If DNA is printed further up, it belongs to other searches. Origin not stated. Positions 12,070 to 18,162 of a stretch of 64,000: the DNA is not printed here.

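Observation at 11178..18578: Candidate novel module: pseudokinase, 1930-aa acidic helical/TPR giant protein and coiled-coil protein downstream of flgE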

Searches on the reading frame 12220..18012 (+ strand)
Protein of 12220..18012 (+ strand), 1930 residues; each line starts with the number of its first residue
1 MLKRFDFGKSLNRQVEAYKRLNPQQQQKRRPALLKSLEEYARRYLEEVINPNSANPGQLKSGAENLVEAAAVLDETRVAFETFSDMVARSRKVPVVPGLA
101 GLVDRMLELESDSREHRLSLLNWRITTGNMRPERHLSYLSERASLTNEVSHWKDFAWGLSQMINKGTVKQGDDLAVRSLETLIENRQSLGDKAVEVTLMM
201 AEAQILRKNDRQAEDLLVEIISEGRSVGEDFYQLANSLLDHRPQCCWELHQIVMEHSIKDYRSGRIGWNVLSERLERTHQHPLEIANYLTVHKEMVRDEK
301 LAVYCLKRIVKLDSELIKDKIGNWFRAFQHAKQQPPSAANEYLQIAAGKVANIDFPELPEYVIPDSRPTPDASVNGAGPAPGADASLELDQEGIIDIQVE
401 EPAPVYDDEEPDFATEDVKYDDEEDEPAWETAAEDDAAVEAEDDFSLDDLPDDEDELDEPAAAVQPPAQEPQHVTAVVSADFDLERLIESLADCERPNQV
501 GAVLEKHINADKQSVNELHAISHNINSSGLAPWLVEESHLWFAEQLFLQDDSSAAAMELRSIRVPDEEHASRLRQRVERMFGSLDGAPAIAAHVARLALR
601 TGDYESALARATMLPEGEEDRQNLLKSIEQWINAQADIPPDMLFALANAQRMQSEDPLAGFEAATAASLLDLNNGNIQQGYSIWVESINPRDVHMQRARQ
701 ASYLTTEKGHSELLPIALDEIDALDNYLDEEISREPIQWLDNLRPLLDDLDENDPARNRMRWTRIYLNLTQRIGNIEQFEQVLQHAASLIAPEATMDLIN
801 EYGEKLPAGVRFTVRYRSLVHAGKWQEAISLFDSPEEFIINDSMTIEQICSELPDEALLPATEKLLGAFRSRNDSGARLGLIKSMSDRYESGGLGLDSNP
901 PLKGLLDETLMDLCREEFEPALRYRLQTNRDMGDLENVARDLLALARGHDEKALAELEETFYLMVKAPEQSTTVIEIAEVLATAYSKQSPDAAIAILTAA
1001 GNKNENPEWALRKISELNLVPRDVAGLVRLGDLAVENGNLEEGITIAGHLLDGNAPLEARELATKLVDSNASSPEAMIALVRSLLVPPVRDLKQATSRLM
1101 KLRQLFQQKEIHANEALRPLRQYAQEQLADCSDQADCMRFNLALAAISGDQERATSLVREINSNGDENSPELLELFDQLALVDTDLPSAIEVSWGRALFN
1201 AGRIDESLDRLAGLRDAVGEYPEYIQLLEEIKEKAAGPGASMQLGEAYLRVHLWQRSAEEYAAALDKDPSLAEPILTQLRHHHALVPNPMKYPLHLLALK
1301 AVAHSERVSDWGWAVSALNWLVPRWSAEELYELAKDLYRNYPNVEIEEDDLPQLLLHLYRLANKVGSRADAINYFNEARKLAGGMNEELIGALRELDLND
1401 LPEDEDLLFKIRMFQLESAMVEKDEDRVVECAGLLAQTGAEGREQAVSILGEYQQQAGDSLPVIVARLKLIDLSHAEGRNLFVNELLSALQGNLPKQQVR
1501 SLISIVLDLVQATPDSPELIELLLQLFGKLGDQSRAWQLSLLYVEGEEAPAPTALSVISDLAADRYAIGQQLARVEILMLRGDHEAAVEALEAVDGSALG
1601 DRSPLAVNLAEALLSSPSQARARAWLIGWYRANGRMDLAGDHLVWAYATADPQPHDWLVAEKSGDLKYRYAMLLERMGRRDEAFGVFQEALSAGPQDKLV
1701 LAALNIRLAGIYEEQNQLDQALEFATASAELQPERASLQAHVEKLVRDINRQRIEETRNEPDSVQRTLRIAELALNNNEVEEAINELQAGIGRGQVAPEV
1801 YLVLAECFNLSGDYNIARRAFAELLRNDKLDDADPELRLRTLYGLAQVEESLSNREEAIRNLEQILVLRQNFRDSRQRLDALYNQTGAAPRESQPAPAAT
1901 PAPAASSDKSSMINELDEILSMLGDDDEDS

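Call 7: search_protein_families(library=pfam, proteins=[window:12220-18012:+], max_evalue=0.01)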
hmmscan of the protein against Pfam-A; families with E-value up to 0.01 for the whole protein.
window:12220-18012:+ (1930 aa): 8 families
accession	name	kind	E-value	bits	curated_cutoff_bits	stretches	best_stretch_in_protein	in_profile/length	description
PF07719.23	TPR_2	-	2.9e-10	39.9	27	0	1667-1696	4-33/34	Tetratricopeptide repeat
PF14559.12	TPR_19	-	1.7e-08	35.1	25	1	1677-1739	4-62/68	Tetratricopeptide repeat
PF13428.12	TPR_14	-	2e-08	34.6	23.5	1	1666-1704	3-41/44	Tetratricopeptide repeat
PF13181.12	TPR_8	-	1.7e-06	28.2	25.7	0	1704-1734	3-33/34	Tetratricopeptide repeat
PF13424.12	TPR_12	-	2.2e-06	28.2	30.1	2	1801-1866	6-72/77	Tetratricopeptide repeat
PF13174.12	TPR_6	-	3e-05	24.8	26.3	0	1668-1691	4-27/33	Tetratricopeptide repeat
PF00515.34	TPR_1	-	0.00013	22.1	27.8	0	1707-1734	6-33/34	Tetratricopeptide repeat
PF13432.12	TPR_16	-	0.0012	19.7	32.7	1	1768-1828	1-61/65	Tetratricopeptide repeat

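Call 10: find_homologous_proteins(query=window:12220-18009:+, max_evalue=0.001)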
Query window:12220-18009:+ (1930 aa): 18 proteins with E <= 0.001 among 8000 candidates.
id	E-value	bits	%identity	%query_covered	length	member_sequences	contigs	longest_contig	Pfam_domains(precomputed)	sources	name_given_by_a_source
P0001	0.0e+0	4232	100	99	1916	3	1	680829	PF14559.13,PF13424.13,PF13428.13,PF13181.13,PF07719.24,PF13174.13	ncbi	ncbi:MAG: hypothetical protein R3F46_10235 [bacterium]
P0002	0.0e+0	3594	84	100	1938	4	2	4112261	PF14559.13,PF12895.14,PF13432.13,PF13428.13,PF13181.13,PF07719.24,PF13174.13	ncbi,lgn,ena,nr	ncbi:MAG: tetratricopeptide repeat protein [Planctomycetales bacterium]|nr:MAG: tetratricopeptide re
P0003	0.0e+0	3242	76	100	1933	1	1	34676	PF14559.13,PF00515.35,PF13424.13,PF13428.13,PF13181.13,PF07719.24,PF13174.13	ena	-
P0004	0.0e+0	3211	76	100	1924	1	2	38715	PF14559.13,PF13424.13,PF13428.13,PF13181.13,PF07719.24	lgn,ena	-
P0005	0.0e+0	1474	47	18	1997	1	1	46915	PF14559.13,PF00515.35,PF13424.13,PF13181.13,PF07719.24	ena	-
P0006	0.0e+0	1368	42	75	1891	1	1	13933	PF13424.13,PF13181.13,PF07719.24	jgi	jgi:hypothetical protein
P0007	0.0e+0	1324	41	72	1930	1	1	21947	PF07719.24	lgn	-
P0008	0.0e+0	1308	40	73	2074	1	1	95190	PF13424.13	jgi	jgi:hypothetical protein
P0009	0.0e+0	1299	39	100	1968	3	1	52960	PF00515.35,PF07719.24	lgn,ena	-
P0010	0.0e+0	1290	39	75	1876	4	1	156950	-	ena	-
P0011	0.0e+0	1279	40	74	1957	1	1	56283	PF07719.24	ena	-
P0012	0.0e+0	1259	40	75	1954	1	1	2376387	-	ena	-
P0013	0.0e+0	1231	41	71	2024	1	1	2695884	PF14559.13,PF00515.35,PF13424.13,PF07719.24,PF13174.13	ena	-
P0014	0.0e+0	1202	38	75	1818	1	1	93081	-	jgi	jgi:hypothetical protein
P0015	0.0e+0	1189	37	75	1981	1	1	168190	PF00515.35,PF12895.14,PF07719.24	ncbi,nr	ncbi:hypothetical protein IT575_00115 [bacterium]|nr:hypothetical protein [bacterium]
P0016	0.0e+0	1187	37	74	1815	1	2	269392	-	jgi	jgi:hypothetical protein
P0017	1.1e-243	830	36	48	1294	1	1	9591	-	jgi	jgi:hypothetical protein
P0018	1.5e-237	810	31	56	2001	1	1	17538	-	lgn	-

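Call 11: find_encoding_contigs(protein=P0002, flank=10000, max_places=2)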
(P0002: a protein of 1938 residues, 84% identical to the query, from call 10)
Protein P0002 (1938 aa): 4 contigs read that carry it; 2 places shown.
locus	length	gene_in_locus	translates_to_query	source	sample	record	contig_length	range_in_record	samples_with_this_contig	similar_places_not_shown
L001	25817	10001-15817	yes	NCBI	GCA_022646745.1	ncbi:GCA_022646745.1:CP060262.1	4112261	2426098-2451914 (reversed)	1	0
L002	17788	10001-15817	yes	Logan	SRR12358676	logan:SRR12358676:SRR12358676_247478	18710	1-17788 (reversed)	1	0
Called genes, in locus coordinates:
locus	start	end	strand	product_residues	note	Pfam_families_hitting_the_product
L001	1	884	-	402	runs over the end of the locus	PF00155:Aminotran_1_2, PF01053:Cys_Met_Meta_PP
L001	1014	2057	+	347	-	PF00586:AIRS, PF02769:AIRS_C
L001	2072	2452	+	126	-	PF13620:CarboxypepD_reg, PF13715:CarbopepD_reg_2 (weak)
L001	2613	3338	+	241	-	-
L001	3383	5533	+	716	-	PF02120:Flg_hook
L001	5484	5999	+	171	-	PF03963:FlgD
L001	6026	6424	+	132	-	PF12611:Flagellar_put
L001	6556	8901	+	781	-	PF00460:Flg_bb_rod, PF22692:LlgE_F_G_D1, PF07559:FlgE_D2, PF06429:Flg_bbr_C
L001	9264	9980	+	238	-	-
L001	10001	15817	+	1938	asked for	PF13432:TPR_16 (faint), PF13174:TPR_6 (faint), PF14559:TPR_19 (faint), PF07719:TPR_2 (faint), PF12895:ANAPC3 (faint), PF13181:TPR_8 (faint), PF13428:TPR_14 (faint)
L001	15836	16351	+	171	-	-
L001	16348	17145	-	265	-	PF11967:RecO_N, PF02565:RecO_C (faint)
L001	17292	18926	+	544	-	PF00963:Cohesin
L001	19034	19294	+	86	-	PF09413:DUF2007 (weak)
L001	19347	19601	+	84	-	PF09413:DUF2007 (weak)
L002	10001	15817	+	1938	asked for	PF13432:TPR_16 (faint), PF13174:TPR_6 (faint), PF14559:TPR_19 (faint), PF07719:TPR_2 (faint), PF12895:ANAPC3 (faint), PF13181:TPR_8 (faint), PF13428:TPR_14 (faint)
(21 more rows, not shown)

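Call 12: find_encoding_contigs(protein=P0012, flank=10000, max_places=2)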
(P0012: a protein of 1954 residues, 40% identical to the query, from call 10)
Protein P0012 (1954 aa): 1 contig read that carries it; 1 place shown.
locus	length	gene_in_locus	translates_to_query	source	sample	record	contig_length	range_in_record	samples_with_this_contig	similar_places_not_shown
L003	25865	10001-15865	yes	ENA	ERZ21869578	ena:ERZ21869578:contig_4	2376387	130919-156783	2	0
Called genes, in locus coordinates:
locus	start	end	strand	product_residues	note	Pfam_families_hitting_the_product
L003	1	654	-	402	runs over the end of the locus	PF00155:Aminotran_1_2, PF01053:Cys_Met_Meta_PP (weak)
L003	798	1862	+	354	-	PF00586:AIRS, PF02769:AIRS_C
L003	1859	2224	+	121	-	PF22904:NOMO1-like_2nd (weak), PF13620:CarboxypepD_reg, PF17210:SdrD_B (weak)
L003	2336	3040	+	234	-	-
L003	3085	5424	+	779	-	PF02120:Flg_hook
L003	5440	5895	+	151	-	PF03963:FlgD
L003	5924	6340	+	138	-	PF12611:Flagellar_put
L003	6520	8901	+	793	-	PF00460:Flg_bb_rod, PF22692:LlgE_F_G_D1, PF07559:FlgE_D2, PF06429:Flg_bbr_C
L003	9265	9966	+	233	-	-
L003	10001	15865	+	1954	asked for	-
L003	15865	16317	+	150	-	-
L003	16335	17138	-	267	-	PF11967:RecO_N, PF02565:RecO_C (faint)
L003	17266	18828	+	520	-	-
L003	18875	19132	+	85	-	PF09413:DUF2007 (weak)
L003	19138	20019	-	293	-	PF01261:AP_endonuc_2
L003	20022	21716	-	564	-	PF10079:Rossmann-like_BshC, PF24850:CC_BshC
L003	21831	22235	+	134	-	PF01894:YjbQ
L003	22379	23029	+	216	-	PF00801:PKD (weak)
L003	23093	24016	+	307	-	PF08668:HDOD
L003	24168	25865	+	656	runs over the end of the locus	PF02518:HATPase_c, PF00204:DNA_gyraseB, PF01751:Toprim, PF00986:DNA_gyraseB_C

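Call 13: find_encoding_contigs(protein=P0015, flank=10000, max_places=2)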
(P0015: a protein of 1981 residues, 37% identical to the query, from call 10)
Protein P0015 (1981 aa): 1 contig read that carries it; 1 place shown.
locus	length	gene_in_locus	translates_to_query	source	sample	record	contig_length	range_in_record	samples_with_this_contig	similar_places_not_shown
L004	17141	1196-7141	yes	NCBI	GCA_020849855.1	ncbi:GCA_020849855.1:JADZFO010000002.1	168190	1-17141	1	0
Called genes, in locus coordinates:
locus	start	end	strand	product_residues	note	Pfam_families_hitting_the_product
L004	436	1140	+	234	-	-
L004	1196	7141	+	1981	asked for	PF12895:ANAPC3 (faint), PF07719:TPR_2 (faint), PF00515:TPR_1 (faint)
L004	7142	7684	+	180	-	-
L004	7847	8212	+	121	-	-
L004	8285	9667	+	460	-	-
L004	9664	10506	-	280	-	PF02565:RecO_C (weak)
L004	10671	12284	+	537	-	PF00963:Cohesin (faint)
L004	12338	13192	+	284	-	PF00398:RrnaAD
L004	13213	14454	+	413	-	-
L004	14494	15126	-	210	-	-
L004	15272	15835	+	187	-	-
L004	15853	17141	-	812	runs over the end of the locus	PF01627:Hpt, PF07194:P2, PF02895:H-kinase_dim, PF02518:HATPase_c, PF01584:CheW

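Call 21: search_protein_families(library=ncbifam, proteins=[window:12220-18009:+], max_evalue=0.01)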
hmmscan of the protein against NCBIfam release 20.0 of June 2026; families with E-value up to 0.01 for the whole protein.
window:12220-18009:+ (1930 aa): 6 families
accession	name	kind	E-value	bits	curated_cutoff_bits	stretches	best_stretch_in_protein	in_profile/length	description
NF040959.1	MamA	equivalog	1.8e-06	27.5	200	0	1662-1731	137-202/204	magnetosome protein MamA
NF047507.1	TPR_BatC_Lepto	exception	5.9e-05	22.6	175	0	1221-1272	74-130/214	TPR repeat-containing protein BatC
NF033758.1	gliding_GltE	equivalog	0.00077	18.5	225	0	1761-1879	151-262/411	adventurous gliding motility TPR repeat lipoprotein GltE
TIGR02795.1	tol_pal_ybgF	equivalog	0.0018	18.9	90.1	0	1792-1866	33-103/119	tol-pal system protein YbgF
NF040561.1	PrimPol_Msp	equivalog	0.0044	15.6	200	0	1662-1764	23-114/515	CRISPR-associated primase-polymerase type A1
NF052312.1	T9SS_PorW_SprE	equivalog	0.009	14.7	250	0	1728-1902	142-312/716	type IX secretion system periplasmic lipoprotein PorW/SprE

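Call 22: find_related_loci(query=A3, collection=genome_contigs, flank=10000)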
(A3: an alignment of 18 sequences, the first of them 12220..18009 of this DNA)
Query A3 (1930 aa) in genome_contigs; peptide patterns used: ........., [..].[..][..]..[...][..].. (x = any residue, [..] = any of these).
41 stretches matched a pattern; 7 encode a relative of the query (tblastn E <= 1e-3); 7 distinct loci.
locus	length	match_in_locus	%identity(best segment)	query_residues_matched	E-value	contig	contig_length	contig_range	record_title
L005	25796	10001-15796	96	1-1930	0e+0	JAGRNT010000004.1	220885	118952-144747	MAG: bacterium isolate UBP7 HKST-UBA03 NODE_4_length_220885_cov_6.197502, whole genome shotgun sequence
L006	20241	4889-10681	85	1-1924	0e+0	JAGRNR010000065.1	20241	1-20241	MAG: bacterium isolate UBP7 HKST-UBA01 NODE_65_length_20241_cov_16.354741, whole genome shotgun sequence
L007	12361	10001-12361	75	1-789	0e+0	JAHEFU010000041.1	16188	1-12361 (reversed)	MAG: Planctomycetales bacterium isolate Ww346 NODE_7218_length_16188_cov_2.378415, whole genome shotgun sequence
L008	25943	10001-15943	36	1-1925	0e+0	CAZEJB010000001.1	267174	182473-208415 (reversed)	MAG TPA_asm: uncultured Planctomycetales bacterium isolate binchicken_co199_143 genome assembly, contig: NODE_39_length_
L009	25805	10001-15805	84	1-1929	0e+0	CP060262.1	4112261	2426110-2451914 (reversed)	MAG: Planctomycetales bacterium isolate HK-STAS-UBP7_A-1 chromosome, complete genome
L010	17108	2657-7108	37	487-1925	0e+0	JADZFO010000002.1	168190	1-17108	MAG: bacterium isolate SJ870 c_000000002188, whole genome shotgun sequence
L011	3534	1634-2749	40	1-358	1e-84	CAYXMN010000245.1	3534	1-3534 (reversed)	MAG TPA_asm: uncultured Planctomycetales bacterium isolate SRP192927_co7_193 genome assembly, contig: NODE_69542_length_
